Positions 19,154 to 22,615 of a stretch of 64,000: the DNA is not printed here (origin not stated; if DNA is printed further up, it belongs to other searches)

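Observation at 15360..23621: Methyltransferase + PLD-SNF2 helicase-nuclease + SIR2-like gene: a compact RM-like module that fits no named defence system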

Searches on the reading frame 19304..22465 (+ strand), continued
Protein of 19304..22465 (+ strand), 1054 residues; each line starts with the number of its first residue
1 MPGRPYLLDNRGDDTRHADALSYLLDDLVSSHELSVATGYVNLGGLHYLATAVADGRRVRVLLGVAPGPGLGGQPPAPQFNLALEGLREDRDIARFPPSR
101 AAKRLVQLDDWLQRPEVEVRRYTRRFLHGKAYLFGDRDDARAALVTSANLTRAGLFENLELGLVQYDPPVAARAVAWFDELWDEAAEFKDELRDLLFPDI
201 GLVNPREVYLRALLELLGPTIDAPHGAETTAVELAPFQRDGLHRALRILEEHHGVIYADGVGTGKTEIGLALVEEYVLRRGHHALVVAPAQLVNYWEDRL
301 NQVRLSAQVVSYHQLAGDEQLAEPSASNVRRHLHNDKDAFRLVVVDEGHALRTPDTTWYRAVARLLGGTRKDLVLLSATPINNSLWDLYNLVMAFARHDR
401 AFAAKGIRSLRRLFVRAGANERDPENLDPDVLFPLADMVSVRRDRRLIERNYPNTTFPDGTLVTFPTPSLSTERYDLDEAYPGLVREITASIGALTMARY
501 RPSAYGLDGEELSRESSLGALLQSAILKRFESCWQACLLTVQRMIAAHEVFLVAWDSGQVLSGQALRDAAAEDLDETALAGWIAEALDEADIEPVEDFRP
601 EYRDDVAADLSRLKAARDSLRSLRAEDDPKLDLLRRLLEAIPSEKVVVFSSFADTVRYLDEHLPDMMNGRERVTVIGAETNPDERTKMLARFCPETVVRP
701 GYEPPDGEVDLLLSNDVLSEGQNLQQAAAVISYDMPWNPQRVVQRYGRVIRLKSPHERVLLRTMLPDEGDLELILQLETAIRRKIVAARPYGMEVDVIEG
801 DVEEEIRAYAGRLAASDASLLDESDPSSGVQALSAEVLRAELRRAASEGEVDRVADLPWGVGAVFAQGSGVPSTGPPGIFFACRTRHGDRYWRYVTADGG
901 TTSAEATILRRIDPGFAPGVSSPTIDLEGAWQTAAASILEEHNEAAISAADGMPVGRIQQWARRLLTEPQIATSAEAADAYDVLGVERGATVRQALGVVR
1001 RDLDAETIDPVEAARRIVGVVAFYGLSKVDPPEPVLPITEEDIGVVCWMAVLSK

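Call 57: get_annotated_region(hit=H7, flank=8000)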
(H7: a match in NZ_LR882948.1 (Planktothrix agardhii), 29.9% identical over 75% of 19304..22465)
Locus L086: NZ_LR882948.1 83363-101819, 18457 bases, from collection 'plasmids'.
description: Planktothrix agardhii strain No.365 plasmid p4
organism: Planktothrix agardhii (NCBI taxid 1160)
taxonomy: Bacteria; Cyanobacteriota; Cyanophyceae; Oscillatoriales; Microcoleaceae; Planktothrix; Planktothrix agardhii
host: -; source: -; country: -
typing (MOB-suite, as given by PLSDB): non-mobilizable
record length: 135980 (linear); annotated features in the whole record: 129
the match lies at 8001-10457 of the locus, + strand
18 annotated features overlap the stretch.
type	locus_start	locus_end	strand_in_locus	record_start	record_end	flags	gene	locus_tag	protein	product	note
CDS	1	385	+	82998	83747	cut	-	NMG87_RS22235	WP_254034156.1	hypothetical protein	-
CDS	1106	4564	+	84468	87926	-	-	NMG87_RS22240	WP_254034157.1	DNA methyltransferase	GO:0006306 - DNA methylation [Evidence IEA]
CDS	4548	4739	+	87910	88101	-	-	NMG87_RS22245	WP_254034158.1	hypothetical protein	-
CDS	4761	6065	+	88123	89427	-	-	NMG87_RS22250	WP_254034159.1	hypothetical protein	-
CDS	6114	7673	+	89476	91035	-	-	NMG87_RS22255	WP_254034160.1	sigma-70 family RNA polymerase sigma factor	GO:0006352 - DNA-templated transcription initiation [Evidence IEA]; GO:0006355 - regulation of DNA-templated ...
CDS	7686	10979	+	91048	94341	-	-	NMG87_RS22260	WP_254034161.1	SNF2-related protein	-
CDS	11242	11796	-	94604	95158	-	-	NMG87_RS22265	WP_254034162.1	hypothetical protein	-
CDS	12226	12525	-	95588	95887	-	-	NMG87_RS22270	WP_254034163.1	hypothetical protein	-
CDS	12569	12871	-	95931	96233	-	-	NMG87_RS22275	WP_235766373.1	fertility inhibition FinO-like protein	-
CDS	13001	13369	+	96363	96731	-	-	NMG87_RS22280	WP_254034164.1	DUF6508 domain-containing protein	-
CDS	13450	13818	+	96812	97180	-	-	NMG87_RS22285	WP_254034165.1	hypothetical protein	-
CDS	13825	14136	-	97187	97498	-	-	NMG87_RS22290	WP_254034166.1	hypothetical protein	-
CDS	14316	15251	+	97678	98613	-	-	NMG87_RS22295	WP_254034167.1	GIY-YIG nuclease family protein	-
CDS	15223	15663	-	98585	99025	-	-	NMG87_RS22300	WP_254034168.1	hypothetical protein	-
CDS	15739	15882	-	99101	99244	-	-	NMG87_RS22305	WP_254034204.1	lysozyme inhibitor LprI family protein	-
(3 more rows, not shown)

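Call 58: get_annotated_region(hit=H13, flank=8000)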
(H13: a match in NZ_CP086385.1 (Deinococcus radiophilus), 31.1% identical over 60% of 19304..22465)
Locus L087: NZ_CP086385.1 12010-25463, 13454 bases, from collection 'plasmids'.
description: Deinococcus radiophilus strain ATCC 27603 plasmid pRadio5, complete sequence
organism: Deinococcus radiophilus (NCBI taxid 32062)
taxonomy: Bacteria; Deinococcota; Deinococci; Deinococcales; Deinococcaceae; Deinococcus; Deinococcus radiophilus
host: -; source: Harpadon nehereus,cell culture,2 Mrad irradiated Bombay duck; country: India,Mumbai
typing (MOB-suite, as given by PLSDB): non-mobilizable
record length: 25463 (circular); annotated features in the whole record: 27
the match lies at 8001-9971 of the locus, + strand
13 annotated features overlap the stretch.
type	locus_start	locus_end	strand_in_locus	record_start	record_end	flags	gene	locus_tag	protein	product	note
CDS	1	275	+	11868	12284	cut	-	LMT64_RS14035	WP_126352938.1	type II toxin-antitoxin system VapC family toxin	-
CDS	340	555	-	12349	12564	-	-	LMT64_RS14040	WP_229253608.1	hypothetical protein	-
CDS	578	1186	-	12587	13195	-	-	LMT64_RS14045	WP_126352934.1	ParA family protein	-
CDS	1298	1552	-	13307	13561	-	-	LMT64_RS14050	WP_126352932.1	hypothetical protein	-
CDS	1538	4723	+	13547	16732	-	-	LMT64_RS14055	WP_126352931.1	N-6 DNA methylase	GO:0006306 - DNA methylation [Evidence IEA]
CDS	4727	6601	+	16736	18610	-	-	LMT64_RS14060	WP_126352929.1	DUF262 domain-containing protein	-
CDS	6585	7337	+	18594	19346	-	-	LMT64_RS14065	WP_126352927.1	hypothetical protein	-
CDS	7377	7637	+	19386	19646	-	-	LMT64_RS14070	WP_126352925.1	hypothetical protein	-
CDS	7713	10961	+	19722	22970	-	-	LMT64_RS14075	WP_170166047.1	helicase-related protein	-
CDS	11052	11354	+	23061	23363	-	-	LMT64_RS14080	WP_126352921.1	hypothetical protein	-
CDS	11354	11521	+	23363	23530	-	-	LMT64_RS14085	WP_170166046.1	hypothetical protein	-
CDS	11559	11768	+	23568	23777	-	-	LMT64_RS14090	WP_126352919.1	hypothetical protein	-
CDS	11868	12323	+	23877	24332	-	-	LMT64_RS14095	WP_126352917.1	hypothetical protein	-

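Call 64: search_dna_similar(query=window:19304-22465:+, collection=plasmids, mode=protein, max_evalue=1e-20, max_rows=60, rows=spread)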
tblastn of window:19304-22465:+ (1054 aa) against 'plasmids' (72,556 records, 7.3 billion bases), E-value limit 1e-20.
Records with a match: 79; places in all: 79; records where one place covers at least 80% of the query: 1.
Best place of each record, by identity: <60% 79.
By first word of the organism name: Escherichia 14; Enterococcus 8; Lactococcus 7; Rhodococcus 6; Synechocystis 4; Paenarthrobacter 3; Halorubrum 3; Nostoc 3; Planktothrix 2; Halorussus 2; and 25 more.
By predicted mobility (MOB-suite, as given by PLSDB): non-mobilizable 51; conjugative 17; mobilizable 11.
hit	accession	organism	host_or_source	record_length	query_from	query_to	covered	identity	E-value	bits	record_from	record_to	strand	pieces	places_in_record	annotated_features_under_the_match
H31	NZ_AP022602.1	Mycobacterium gallinarum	-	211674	4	1052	100%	34.2%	1e-107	378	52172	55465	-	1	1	helicase-related protein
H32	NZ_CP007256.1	Rhodococcus erythropolis R138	Hydroponic pots with potatoes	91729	10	768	72%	36.5%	2e-108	380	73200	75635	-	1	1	helicase-related protein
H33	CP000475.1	Paenarthrobacter aurescens TC1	-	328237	24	788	73%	33.8%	2e-87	317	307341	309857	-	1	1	helicase, SNF2 family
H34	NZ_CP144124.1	Halalkalicoccus sp. CGA53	cell culture,sediment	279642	1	727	69%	34.1%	3e-89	323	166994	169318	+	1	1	helicase-related protein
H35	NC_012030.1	Halorubrum lacusprofundi ATCC 49239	-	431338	1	727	69%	34.0%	5e-88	319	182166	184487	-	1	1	helicase-related protein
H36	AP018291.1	Calothrix sp. NIES-4105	-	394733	111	785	64%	31.0%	2e-69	262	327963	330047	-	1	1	putative helicase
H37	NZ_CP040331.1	Natrinema versiforme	-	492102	31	792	72%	27.3%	1e-50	204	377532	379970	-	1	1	helicase-related protein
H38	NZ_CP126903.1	Mycolicibacterium vanbaalenii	cell culture,soil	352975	167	889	69%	27.5%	1e-40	171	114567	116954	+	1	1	helicase-related protein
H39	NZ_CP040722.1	Rhodococcus pyridinivorans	prokaryote,Quinoline-degrading ...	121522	84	776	66%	28.2%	2e-43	180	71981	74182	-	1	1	helicase-related protein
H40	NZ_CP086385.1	Deinococcus radiophilus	Harpadon nehereus,cell culture,2 Mrad ...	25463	101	728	60%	31.1%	1e-58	229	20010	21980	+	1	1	helicase-related protein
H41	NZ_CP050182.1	Rhodococcus pyridinivorans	bacterial pure culture,Soil sample from ...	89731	84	776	66%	28.0%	2e-43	181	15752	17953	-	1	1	helicase-related protein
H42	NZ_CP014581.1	Paraburkholderia phytofirmans OLGA172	-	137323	154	786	60%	30.4%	4e-45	186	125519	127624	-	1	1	helicase-related protein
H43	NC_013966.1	Haloferax volcanii DS2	-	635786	7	721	68%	26.8%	1e-35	155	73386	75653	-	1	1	phospholipase D-like domain-containing protein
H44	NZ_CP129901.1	Rhodococcus ruber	soil,bacterial genome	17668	84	770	65%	27.7%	2e-47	193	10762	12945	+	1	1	helicase-related protein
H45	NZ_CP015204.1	Rhodococcus sp. 008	Skate,bacterial culture,renal tissue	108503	84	737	62%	28.4%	2e-42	177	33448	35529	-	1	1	helicase-related protein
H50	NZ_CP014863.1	Thermococcus profundus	-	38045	105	745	61%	27.6%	1e-47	194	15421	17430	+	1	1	helicase-related protein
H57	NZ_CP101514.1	Escherichia coli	migratory bird,feces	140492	167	767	57%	27.1%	1e-44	184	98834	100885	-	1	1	SNF2-related protein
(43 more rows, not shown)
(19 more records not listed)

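Call 65: get_annotated_region(hit=H33, flank=7000)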
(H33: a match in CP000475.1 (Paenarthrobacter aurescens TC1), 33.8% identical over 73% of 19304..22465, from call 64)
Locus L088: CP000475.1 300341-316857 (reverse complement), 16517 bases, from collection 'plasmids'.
description: Paenarthrobacter aurescens TC1 plasmid pTC1, complete sequence
organism: Paenarthrobacter aurescens TC1 (NCBI taxid 290340)
taxonomy: Bacteria; Actinomycetota; Actinomycetes; Micrococcales; Micrococcaceae; Paenarthrobacter; Paenarthrobacter aurescens; Paenarthrobacter aurescens TC1
host: -; source: -; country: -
typing (MOB-suite, as given by PLSDB): conjugative; replicon rep_cluster_1783; relaxase MOBF,MOBF; mating-pair formation MPF_T
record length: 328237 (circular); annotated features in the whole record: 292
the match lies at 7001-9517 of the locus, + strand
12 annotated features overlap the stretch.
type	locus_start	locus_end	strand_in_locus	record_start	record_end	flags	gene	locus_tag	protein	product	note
CDS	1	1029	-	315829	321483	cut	-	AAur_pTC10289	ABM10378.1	putative Helicase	-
CDS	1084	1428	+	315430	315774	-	-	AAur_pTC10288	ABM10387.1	hypothetical protein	-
CDS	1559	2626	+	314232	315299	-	-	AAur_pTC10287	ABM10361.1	Protein of unknown function, DUF1173-family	-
CDS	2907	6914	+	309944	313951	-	-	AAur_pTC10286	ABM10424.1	hypothetical protein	-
CDS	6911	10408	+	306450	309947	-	-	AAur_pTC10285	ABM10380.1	helicase, SNF2 family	-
CDS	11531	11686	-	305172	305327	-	-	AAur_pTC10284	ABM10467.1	hypothetical protein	-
CDS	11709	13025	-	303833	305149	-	-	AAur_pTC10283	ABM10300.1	hypothetical protein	-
CDS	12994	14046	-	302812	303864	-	-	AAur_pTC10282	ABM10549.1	Conserved hypothetical protein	-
CDS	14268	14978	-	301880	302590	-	-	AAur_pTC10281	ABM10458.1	hypothetical protein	-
CDS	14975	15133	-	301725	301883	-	-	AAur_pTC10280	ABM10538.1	hypothetical protein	-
CDS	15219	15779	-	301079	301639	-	-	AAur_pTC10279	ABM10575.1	hypothetical protein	-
CDS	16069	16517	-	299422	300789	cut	-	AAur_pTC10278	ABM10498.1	conserved hypothetical protein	-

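Call 66: get_annotated_region(hit=H39, flank=7000)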
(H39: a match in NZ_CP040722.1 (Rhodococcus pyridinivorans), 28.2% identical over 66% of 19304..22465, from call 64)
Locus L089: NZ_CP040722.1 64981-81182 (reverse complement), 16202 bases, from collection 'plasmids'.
description: Rhodococcus pyridinivorans strain YF3 plasmid unnamed3, complete sequence
organism: Rhodococcus pyridinivorans (NCBI taxid 103816)
taxonomy: Bacteria; Actinomycetota; Actinomycetes; Mycobacteriales; Nocardiaceae; Rhodococcus; Rhodococcus pyridinivorans
host: -; source: prokaryote,Quinoline-degrading denitrifying bioreactor; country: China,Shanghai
typing (MOB-suite, as given by PLSDB): conjugative; relaxase MOBF,MOBP; mating-pair formation MPF_T
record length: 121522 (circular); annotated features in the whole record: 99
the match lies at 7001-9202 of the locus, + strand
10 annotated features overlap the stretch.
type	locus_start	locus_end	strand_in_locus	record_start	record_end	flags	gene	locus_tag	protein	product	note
CDS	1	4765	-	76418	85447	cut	-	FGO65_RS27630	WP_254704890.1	helicase-related protein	-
CDS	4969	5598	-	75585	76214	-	-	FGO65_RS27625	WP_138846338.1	hypothetical protein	-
CDS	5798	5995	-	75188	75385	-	-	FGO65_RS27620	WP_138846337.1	hypothetical protein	-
CDS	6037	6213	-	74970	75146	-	-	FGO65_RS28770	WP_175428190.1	hypothetical protein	-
CDS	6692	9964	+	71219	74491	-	-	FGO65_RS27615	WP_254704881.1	helicase-related protein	-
CDS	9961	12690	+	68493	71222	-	-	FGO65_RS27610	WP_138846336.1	DNA methyltransferase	-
CDS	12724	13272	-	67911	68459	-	-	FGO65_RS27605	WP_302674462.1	recombinase family protein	GO:0006310 - DNA recombination [Evidence IEA]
CDS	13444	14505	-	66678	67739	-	-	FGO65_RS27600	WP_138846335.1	putative sulfate exporter family transporter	-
CDS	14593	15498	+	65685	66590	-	-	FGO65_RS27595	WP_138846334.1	LysR family transcriptional regulator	-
CDS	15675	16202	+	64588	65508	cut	-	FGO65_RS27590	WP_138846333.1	DUF6508 domain-containing protein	-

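Call 67: get_annotated_region(hit=H57, flank=7000)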
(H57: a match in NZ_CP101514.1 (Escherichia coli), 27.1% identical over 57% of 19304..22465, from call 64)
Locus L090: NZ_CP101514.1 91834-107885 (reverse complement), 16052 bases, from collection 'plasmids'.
description: Escherichia coli strain HH194M plasmid pHH194M-140K, complete sequence
organism: Escherichia coli (NCBI taxid 562)
taxonomy: Bacteria; Pseudomonadota; Gammaproteobacteria; Enterobacterales; Enterobacteriaceae; Escherichia; Escherichia coli
host: -; source: migratory bird,feces; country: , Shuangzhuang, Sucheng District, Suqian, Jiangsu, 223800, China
typing (MOB-suite, as given by PLSDB): mobilizable; replicon IncFIB,IncHI1B,IncN; relaxase MOBH
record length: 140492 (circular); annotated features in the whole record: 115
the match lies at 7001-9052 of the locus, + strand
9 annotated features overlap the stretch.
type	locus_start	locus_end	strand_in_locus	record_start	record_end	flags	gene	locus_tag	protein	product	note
CDS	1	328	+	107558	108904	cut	ltrA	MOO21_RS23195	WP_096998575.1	group II intron reverse transcriptase/maturase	GO:0000373 - Group II intron splicing [Evidence IEA]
CDS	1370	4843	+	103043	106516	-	bcsC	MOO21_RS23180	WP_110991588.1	cellulose synthase complex outer membrane protein BcsC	GO:0030244 - cellulose biosynthetic process [Evidence IEA]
CDS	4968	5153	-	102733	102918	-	-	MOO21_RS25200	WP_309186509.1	hypothetical protein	-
CDS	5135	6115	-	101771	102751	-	-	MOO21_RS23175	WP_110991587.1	IS5-like element ISKpn26 family transposase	-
CDS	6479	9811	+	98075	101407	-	-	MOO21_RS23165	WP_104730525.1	SNF2-related protein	-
CDS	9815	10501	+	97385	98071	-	-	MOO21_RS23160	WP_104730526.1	DUF4391 domain-containing protein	-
CDS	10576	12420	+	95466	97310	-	-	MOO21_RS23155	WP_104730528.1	site-specific DNA-methyltransferase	GO:0006306 - DNA methylation [Evidence IEA]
CDS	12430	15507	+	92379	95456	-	-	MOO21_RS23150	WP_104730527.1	DEAD/DEAH box helicase family protein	-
CDS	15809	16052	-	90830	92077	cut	-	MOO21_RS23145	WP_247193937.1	hypothetical protein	-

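Call 68: get_annotated_region(hit=H50, flank=7000)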
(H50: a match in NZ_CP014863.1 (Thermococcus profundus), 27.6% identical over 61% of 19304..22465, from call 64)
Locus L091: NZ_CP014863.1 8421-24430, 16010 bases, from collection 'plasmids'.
description: Thermococcus profundus strain DT 5432 plasmid unnamed, complete sequence
organism: Thermococcus profundus (NCBI taxid 49899)
taxonomy: Archaea; Euryarchaeota; Thermococci; Thermococcales; Thermococcaceae; Thermococcus; Thermococcus profundus
host: -; source: -; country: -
typing (MOB-suite, as given by PLSDB): non-mobilizable
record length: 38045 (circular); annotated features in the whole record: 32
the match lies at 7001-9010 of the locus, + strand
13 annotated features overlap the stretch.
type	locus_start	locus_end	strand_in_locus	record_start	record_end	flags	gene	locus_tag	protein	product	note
CDS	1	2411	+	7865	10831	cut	-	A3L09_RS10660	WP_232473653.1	DNA methyltransferase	-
CDS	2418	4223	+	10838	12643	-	-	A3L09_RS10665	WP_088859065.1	hypothetical protein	-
CDS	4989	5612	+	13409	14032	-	-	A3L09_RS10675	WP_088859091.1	hypothetical protein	-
CDS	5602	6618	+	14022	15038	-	-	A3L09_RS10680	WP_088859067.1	nucleotidyl transferase AbiEii/AbiGii toxin family protein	-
CDS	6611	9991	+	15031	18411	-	-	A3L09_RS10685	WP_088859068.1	helicase-related protein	-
CDS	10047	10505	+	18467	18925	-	-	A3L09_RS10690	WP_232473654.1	DUF365 domain-containing protein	-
CDS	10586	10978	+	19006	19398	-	-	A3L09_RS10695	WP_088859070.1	hypothetical protein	-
CDS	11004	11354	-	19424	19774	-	-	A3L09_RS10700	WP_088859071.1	hypothetical protein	-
CDS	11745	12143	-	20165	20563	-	-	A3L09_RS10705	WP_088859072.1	hypothetical protein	-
CDS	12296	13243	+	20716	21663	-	-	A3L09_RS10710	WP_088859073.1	MarR family transcriptional regulator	GO:0006355 - regulation of DNA-templated transcription [Evidence IEA]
CDS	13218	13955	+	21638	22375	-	-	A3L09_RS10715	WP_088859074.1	hypothetical protein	-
CDS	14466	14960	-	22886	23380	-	-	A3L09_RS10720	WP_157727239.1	hypothetical protein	-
CDS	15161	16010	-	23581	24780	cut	-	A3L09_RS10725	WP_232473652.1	AAA family ATPase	-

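Call 70: find_related_loci(query=A1, collection=viral_contigs, flank=8000)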
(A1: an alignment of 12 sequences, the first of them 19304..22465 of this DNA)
Query A1 (1054 aa) in viral_contigs; peptide patterns used: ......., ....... (x = any residue, [..] = any of these).
199 stretches matched a pattern, but none encodes a relative of the query by tblastn (E <= 1e-3).
